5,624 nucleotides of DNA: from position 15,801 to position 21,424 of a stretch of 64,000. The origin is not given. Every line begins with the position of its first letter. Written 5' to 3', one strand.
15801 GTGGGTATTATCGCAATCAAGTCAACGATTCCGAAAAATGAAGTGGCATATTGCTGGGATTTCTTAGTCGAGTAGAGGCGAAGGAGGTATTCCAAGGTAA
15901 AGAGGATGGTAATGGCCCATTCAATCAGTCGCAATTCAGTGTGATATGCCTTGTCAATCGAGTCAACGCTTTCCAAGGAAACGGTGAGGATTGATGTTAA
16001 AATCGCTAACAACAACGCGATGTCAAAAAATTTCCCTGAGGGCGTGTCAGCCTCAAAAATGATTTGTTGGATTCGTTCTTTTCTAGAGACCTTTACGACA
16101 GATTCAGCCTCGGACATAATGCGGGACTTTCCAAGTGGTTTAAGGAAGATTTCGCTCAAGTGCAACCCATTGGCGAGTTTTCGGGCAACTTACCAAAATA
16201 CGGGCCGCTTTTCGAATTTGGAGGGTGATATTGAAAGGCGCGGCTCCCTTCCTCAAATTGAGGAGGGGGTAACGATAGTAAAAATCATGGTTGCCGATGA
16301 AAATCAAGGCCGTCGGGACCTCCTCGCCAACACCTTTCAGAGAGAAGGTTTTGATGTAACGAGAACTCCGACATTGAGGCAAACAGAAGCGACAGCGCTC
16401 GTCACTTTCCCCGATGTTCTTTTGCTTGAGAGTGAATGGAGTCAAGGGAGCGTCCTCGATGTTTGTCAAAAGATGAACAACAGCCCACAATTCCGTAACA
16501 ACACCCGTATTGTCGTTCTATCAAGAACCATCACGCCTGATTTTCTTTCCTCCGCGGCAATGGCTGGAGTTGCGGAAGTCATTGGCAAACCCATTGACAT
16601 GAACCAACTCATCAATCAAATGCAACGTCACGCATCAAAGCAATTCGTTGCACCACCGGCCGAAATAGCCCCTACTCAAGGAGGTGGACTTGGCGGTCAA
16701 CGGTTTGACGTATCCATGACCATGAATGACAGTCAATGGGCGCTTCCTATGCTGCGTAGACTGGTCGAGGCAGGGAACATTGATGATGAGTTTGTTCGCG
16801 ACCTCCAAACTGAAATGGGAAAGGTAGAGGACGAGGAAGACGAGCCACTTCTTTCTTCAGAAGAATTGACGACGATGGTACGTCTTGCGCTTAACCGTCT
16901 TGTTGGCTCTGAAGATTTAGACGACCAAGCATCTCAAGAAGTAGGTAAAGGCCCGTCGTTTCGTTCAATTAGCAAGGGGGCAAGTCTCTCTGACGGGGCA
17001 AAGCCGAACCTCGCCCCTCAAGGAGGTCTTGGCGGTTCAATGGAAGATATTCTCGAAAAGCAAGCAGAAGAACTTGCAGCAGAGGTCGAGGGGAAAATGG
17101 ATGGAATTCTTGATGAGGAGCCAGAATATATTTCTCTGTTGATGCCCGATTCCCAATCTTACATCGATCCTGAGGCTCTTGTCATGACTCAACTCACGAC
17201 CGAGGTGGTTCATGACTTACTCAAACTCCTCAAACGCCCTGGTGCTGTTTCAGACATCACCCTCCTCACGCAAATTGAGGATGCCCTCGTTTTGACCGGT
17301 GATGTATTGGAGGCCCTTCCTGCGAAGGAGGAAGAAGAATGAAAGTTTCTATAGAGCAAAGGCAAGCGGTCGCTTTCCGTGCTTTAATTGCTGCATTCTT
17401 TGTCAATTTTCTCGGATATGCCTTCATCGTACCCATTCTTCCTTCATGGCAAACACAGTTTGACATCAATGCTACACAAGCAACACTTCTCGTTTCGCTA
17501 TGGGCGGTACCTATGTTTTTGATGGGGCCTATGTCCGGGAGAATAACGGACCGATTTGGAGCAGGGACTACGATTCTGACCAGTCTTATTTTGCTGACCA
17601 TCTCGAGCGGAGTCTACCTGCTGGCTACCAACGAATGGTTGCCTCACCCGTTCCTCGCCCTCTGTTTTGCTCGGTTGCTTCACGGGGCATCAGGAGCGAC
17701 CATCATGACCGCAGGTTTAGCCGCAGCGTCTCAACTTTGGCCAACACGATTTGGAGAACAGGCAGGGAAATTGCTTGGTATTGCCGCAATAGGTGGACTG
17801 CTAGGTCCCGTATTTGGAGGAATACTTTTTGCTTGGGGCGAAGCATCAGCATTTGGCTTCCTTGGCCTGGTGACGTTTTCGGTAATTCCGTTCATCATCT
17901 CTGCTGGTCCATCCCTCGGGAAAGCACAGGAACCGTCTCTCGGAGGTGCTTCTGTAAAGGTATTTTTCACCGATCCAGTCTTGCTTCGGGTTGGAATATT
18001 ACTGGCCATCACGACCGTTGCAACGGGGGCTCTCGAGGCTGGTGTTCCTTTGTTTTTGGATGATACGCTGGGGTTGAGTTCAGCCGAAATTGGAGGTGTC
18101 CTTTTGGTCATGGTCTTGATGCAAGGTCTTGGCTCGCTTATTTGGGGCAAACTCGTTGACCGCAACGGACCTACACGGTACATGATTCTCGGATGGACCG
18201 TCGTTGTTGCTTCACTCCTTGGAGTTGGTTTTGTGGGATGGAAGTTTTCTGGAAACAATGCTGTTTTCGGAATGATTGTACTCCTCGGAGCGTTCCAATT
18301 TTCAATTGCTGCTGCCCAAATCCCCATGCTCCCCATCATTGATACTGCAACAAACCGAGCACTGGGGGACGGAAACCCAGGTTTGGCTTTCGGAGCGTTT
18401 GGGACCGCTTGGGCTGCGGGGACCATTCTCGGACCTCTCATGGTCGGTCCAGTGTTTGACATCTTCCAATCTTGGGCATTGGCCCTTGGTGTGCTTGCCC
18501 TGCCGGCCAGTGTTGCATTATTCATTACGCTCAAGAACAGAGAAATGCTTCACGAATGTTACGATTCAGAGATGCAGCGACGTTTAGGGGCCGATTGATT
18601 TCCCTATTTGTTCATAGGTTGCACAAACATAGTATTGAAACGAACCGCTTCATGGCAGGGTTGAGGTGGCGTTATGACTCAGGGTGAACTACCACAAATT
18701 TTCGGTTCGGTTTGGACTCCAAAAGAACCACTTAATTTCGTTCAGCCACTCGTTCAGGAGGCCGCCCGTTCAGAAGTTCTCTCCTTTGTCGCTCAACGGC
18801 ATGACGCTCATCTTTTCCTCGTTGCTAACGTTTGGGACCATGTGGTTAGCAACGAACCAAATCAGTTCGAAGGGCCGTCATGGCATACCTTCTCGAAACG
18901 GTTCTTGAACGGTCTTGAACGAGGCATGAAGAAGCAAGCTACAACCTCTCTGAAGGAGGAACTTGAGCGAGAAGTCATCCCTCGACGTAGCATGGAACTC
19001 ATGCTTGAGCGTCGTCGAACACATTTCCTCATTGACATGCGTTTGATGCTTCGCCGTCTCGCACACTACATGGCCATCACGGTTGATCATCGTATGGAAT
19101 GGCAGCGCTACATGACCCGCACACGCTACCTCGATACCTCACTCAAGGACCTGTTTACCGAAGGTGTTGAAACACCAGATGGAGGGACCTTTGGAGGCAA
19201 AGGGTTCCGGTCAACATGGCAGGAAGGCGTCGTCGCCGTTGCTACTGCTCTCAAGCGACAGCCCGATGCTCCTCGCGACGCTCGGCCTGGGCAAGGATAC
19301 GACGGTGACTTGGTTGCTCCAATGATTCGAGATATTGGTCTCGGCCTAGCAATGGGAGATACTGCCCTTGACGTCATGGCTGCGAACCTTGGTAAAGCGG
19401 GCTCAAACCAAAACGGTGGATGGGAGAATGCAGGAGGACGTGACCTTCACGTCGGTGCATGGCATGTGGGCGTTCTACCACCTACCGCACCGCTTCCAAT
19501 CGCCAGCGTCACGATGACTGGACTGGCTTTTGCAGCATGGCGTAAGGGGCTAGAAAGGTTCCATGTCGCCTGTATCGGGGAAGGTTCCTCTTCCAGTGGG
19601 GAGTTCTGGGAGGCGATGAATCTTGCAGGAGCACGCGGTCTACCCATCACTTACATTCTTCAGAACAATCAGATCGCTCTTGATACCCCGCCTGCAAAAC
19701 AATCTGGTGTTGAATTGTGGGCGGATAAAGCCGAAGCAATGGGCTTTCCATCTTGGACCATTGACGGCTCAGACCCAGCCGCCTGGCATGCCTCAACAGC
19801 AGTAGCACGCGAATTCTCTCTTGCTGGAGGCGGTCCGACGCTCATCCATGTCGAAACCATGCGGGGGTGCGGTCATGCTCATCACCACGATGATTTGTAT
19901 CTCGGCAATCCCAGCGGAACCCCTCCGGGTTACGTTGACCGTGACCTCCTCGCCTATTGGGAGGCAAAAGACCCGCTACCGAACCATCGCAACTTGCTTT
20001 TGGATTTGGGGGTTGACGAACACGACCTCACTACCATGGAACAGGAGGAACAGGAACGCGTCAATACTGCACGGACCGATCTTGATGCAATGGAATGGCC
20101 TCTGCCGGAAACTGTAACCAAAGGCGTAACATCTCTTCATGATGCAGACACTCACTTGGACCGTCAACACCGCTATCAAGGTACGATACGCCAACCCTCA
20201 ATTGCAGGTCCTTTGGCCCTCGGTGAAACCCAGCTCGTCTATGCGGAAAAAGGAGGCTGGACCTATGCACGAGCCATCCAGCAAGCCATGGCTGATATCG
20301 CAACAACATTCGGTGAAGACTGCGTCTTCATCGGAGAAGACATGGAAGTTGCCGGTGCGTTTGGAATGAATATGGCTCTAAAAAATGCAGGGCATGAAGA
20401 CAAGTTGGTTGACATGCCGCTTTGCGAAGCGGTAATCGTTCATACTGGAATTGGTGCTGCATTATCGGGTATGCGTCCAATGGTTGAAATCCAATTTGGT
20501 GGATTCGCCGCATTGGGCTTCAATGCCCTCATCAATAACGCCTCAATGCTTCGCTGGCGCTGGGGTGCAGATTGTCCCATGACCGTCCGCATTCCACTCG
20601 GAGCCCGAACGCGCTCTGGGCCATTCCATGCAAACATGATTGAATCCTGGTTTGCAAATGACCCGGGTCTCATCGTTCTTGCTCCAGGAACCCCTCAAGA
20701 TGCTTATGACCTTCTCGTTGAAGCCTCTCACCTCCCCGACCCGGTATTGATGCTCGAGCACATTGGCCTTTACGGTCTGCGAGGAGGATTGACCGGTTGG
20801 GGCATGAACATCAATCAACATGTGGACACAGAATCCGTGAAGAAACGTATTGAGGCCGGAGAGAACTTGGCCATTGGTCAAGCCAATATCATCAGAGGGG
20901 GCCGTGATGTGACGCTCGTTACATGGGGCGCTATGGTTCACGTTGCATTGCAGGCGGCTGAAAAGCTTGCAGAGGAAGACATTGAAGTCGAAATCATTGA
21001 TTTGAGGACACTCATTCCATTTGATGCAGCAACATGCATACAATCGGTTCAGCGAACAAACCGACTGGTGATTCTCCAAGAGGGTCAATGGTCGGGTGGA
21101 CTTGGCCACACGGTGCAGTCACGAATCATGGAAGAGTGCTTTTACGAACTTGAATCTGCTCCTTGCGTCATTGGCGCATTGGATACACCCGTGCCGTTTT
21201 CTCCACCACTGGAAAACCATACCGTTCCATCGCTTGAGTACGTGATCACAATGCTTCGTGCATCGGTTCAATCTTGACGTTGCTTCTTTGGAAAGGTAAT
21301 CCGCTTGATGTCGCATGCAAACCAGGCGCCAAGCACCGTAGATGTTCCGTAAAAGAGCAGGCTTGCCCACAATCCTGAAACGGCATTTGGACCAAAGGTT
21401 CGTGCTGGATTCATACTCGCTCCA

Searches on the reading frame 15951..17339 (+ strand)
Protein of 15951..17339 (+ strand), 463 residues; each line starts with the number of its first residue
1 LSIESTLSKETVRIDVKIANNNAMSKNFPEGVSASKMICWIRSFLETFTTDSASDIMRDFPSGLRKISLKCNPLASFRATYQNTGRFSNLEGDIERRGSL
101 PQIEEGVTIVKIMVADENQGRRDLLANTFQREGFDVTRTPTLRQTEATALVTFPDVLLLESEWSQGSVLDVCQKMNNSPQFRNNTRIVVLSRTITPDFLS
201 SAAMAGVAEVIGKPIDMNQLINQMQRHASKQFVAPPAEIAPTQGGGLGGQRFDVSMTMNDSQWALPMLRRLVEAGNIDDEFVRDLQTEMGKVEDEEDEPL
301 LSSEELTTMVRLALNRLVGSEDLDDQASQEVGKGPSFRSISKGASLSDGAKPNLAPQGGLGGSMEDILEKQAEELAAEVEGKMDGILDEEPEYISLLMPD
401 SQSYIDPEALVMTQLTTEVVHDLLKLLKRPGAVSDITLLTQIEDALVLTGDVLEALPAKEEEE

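Call 99: search_protein_families(library=pfam, proteins=[window:15951-17339:+], max_evalue=0.000001)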
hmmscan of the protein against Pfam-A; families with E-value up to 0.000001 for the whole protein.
window:15951-17339:+ (463 aa): 1 family
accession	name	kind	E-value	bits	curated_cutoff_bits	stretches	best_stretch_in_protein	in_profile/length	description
PF00072.30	Response_reg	-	2.5e-09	37.7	30.2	1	112-223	1-109/111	Response regulator receiver domain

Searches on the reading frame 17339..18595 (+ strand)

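Call 99: search_protein_families(library=pfam, proteins=[window:17339-18595:+], max_evalue=0.000001)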
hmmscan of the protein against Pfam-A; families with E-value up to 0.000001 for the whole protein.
window:17339-18595:+ (419 aa): 2 families
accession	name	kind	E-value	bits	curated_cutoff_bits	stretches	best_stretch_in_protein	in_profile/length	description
PF07690.21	MFS_1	-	8e-43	147.1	33.4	2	17-366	2-347/347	Major Facilitator Superfamily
PF12832.13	MFS_1_like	-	9.2e-08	32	25.2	1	237-397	23-173/373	MFS_1 like family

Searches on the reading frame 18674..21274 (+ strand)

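Call 99: search_protein_families(library=pfam, proteins=[window:18674-21274:+], max_evalue=0.000001)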
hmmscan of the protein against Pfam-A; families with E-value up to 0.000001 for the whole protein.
window:18674-21274:+ (867 aa): 3 families
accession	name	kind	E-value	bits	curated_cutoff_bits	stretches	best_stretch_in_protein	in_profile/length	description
PF02780.25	Transketolase_C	-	1.1e-34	119.5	25.9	1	735-855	1-122/124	Transketolase, C-terminal domain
PF00676.26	E1_dh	-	4.7e-32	111.6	22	1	210-467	45-288/300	Dehydrogenase E1 component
PF02779.29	Transket_pyr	-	3.4e-20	72.9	27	1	530-700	4-172/174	Transketolase, pyrimidine binding domain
